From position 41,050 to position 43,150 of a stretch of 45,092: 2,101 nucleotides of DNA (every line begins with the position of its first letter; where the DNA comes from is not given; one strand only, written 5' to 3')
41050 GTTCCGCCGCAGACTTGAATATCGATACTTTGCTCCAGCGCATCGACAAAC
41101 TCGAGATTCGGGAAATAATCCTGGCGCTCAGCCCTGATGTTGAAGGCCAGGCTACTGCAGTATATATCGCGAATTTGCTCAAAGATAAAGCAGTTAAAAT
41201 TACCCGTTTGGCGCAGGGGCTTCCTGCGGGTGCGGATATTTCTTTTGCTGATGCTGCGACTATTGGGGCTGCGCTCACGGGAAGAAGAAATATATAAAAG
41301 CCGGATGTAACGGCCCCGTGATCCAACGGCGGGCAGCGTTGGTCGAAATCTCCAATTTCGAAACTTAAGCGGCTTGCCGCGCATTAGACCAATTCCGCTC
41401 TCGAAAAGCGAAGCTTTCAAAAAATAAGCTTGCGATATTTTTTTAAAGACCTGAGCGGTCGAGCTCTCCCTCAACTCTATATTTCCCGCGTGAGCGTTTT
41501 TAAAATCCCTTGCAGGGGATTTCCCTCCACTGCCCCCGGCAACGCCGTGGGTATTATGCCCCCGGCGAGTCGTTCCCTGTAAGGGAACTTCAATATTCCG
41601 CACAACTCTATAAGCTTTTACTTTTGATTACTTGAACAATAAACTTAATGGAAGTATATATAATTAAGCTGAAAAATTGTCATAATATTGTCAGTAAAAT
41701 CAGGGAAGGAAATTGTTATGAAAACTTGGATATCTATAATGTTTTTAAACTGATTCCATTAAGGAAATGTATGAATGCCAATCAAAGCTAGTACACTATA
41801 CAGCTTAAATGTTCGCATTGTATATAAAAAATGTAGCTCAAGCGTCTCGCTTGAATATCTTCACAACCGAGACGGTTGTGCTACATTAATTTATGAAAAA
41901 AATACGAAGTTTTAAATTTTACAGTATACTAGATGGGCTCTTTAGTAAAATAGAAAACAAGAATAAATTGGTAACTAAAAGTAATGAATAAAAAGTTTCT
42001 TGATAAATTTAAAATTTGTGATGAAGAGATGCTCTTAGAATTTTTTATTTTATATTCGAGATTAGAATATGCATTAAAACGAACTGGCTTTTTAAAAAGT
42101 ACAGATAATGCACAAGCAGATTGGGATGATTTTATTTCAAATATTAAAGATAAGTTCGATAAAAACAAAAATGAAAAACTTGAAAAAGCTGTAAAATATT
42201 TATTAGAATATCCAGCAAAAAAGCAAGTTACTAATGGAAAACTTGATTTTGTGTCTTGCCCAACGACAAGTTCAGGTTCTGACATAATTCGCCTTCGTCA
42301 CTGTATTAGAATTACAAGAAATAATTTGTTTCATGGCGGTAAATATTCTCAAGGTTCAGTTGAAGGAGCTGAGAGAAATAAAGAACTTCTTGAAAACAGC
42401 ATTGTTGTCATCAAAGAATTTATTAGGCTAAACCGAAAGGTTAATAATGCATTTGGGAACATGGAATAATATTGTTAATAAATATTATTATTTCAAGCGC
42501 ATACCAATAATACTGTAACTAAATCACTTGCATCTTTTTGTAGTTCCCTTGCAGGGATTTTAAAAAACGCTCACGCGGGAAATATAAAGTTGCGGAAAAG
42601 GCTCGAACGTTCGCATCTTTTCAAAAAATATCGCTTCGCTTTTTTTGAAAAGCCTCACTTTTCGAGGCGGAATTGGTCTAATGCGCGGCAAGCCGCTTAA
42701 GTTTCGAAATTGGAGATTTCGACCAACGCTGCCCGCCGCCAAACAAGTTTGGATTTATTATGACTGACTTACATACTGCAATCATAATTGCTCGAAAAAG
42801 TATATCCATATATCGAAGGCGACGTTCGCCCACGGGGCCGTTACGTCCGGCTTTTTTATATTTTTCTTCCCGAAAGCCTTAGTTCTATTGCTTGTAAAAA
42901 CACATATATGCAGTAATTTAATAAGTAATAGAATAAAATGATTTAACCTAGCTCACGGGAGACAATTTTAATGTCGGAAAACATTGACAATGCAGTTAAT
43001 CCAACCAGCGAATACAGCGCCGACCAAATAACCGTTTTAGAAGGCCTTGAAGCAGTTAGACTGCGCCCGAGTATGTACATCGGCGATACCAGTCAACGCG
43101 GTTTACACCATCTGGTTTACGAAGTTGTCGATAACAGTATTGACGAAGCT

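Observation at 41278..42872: Nested long inverted repeats enclose an AT-rich single-gene cassette between recR and gyrB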

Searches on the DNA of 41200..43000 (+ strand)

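Call 9: search_rna_families(source=window, start=41200, end=43000, threshold=evalue, max_evalue=10)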
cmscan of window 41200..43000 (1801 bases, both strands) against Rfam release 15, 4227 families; matches with E-value up to 10: 10.
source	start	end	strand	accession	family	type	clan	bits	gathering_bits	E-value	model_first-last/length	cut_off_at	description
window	41830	41942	-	RF04342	Plastid-psbA-1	Cis-reg;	CL00153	22.1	54.3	6.1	1-114/114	no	Plastid-psbA-1 3UTR RNA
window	41540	41588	-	RF02794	Pab19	Gene; snRNA; snoRNA; HACA-box;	-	20.9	55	1.5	1-102/102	no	Pab19 RNA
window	41766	41882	+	RF02822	Srn266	Gene; sRNA;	-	17.9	63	8.4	1-112/112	no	Streptococcus RNA 266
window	41498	41524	+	RF01328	CRISPR-DR17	Gene; CRISPR;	CL00014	17.7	42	6.1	1-25/25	no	CRISPR RNA direct repeat element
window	41818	41899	-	RF03814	mir-2797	Gene; miRNA;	-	17.6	74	8.4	1-77/77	no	mir-2797 microRNA precursor family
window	42583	42623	+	RF00811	mir-84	Gene; miRNA;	-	17.2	60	1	19-58/75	no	mir-84 microRNA precursor family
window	42619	42668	+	RF02437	SpF44_sRNA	Gene; sRNA;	-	16.5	70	9.7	44-91/102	no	Streptococcus sRNA SpF44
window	42826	42865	+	RF02162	XIST_A_REPEAT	Gene; sRNA;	-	15.4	33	2.6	1-37/37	no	XIST RNA A repeat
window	42028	42076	+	RF02716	sno_ncR3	Gene; snRNA; snoRNA; CD-box;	-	14.9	88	8.6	1-75/75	no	Small nucleolar RNA ncR3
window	41231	41255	+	RF01155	snoR101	Gene; snRNA; snoRNA; CD-box;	-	14.5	40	8.9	39-66/66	no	Small nucleolar RNA snoR101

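Call 95: build_rna_model(alignment_id=A5)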
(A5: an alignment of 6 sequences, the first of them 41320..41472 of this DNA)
Model R1 built from alignment A5 (6 sequences, 166 columns); structure: RNAalifold consensus.
model positions 149; base pairs 38; branch points 3; effective number of sequences 1.33; information 0.589 bits per position. Calibrated on 0.2 Mb of random sequence (short: E-values are rough).
structure used (alignment columns):
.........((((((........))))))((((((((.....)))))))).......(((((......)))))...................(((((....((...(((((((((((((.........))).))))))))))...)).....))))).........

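Call 97: search_with_rna_model(model_id=R1, sources=[window, L007, L008, L009, L010, L057, L058, L059, L060, L061, L062, L122, L123, L124, L125, L110, L111, L112, L014, L015, L016, L017, L019, L020, L063, L064, L065, L066, L070, L071, L073, L051, L012, L022, L045, L001, L006, L121, L117, L116], max_evalue=1)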
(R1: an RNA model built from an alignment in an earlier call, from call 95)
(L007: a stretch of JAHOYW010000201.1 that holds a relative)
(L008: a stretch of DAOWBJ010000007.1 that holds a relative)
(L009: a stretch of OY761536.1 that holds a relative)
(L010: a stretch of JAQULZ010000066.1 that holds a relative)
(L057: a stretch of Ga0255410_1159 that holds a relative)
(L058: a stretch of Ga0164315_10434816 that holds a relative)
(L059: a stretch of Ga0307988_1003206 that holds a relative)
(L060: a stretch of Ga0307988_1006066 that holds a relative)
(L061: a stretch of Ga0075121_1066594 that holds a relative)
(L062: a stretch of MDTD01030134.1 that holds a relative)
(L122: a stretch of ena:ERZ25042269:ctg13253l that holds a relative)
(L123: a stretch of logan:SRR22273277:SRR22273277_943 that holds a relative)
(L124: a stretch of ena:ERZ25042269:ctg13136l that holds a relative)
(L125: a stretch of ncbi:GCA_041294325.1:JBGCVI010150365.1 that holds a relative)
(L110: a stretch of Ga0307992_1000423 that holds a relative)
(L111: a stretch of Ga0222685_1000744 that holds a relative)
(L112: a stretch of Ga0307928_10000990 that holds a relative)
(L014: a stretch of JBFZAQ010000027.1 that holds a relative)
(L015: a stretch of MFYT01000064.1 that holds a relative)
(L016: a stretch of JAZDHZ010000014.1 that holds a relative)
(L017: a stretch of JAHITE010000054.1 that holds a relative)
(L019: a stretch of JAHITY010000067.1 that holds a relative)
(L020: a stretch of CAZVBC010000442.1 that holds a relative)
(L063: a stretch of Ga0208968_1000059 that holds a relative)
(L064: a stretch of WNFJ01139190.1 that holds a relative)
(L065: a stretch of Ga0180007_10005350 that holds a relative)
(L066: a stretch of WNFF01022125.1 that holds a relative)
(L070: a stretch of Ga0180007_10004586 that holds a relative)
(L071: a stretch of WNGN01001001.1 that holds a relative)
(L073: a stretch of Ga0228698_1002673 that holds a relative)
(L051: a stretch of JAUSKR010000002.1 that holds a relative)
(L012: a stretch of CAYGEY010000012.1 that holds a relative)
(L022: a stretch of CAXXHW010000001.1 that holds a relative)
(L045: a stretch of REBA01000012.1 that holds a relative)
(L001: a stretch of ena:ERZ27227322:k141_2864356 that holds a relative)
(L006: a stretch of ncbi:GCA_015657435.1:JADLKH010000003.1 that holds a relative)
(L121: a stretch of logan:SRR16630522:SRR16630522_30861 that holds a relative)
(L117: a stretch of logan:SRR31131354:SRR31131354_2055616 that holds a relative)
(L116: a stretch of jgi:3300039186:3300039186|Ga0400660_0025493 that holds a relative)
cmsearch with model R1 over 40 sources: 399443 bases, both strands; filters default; matches with E-value up to 1: 9.
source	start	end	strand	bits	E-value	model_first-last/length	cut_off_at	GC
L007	1290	1437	-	171.5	1.1e-53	1-149/149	no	0.51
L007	1043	1190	+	167.5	2.1e-52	1-149/149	no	0.5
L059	5866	6014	-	155.7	1.5e-48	1-149/149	no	0.48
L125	10638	10785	+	151.8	2.7e-47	1-149/149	no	0.49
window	41320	41464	+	140.1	1.8e-43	1-149/149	no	0.48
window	42601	42745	-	132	8.5e-41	1-149/149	no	0.48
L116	2505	2657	-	119.5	1e-36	1-149/149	no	0.5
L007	1129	1189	-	17.7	0.0017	87-148/149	no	0.46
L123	4745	4840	+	10.9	0.29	1-149/149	no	0.4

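Call 105: search_with_rna_model(model_id=R1, sources=[window, L007, L059, L125, L116], max_evalue=1e-10, make_alignment=true)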
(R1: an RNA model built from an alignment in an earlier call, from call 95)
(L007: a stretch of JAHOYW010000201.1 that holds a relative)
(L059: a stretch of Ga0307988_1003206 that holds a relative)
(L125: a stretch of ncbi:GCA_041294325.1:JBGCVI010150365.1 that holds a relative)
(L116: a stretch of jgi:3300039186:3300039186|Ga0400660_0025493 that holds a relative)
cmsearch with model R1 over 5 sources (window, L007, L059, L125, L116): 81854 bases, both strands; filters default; matches with E-value up to 1e-10: 7.
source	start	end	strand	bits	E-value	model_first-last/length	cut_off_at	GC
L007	1290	1437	-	171.5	2.2e-54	1-149/149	no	0.51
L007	1043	1190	+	167.5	4.4e-53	1-149/149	no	0.5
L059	5866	6014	-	155.7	3.1e-49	1-149/149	no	0.48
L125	10638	10785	+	151.8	5.6e-48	1-149/149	no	0.49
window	41320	41464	+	140.1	3.8e-44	1-149/149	no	0.48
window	42601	42745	-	132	1.7e-41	1-149/149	no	0.48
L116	2505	2657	-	119.5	2.1e-37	1-149/149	no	0.5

Alignment A6: 7 matches aligned to the model, 160 columns, each read 5' to 3' on its own strand. Consensus structure (alignment columns), stored with it:
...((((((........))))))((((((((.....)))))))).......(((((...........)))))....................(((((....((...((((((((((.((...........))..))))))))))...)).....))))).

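Call 110: search_dna_similar(query=window:41278-42872:+, collection=plasmids, mode=distant, max_rows=8)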
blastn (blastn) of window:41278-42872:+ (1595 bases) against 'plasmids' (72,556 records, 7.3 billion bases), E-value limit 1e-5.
No match.

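Call 111: search_dna_similar(query=window:41278-42872:+, collection=phages, mode=distant, max_rows=8)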
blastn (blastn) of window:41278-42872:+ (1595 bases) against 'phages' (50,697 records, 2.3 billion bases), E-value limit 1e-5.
No match.
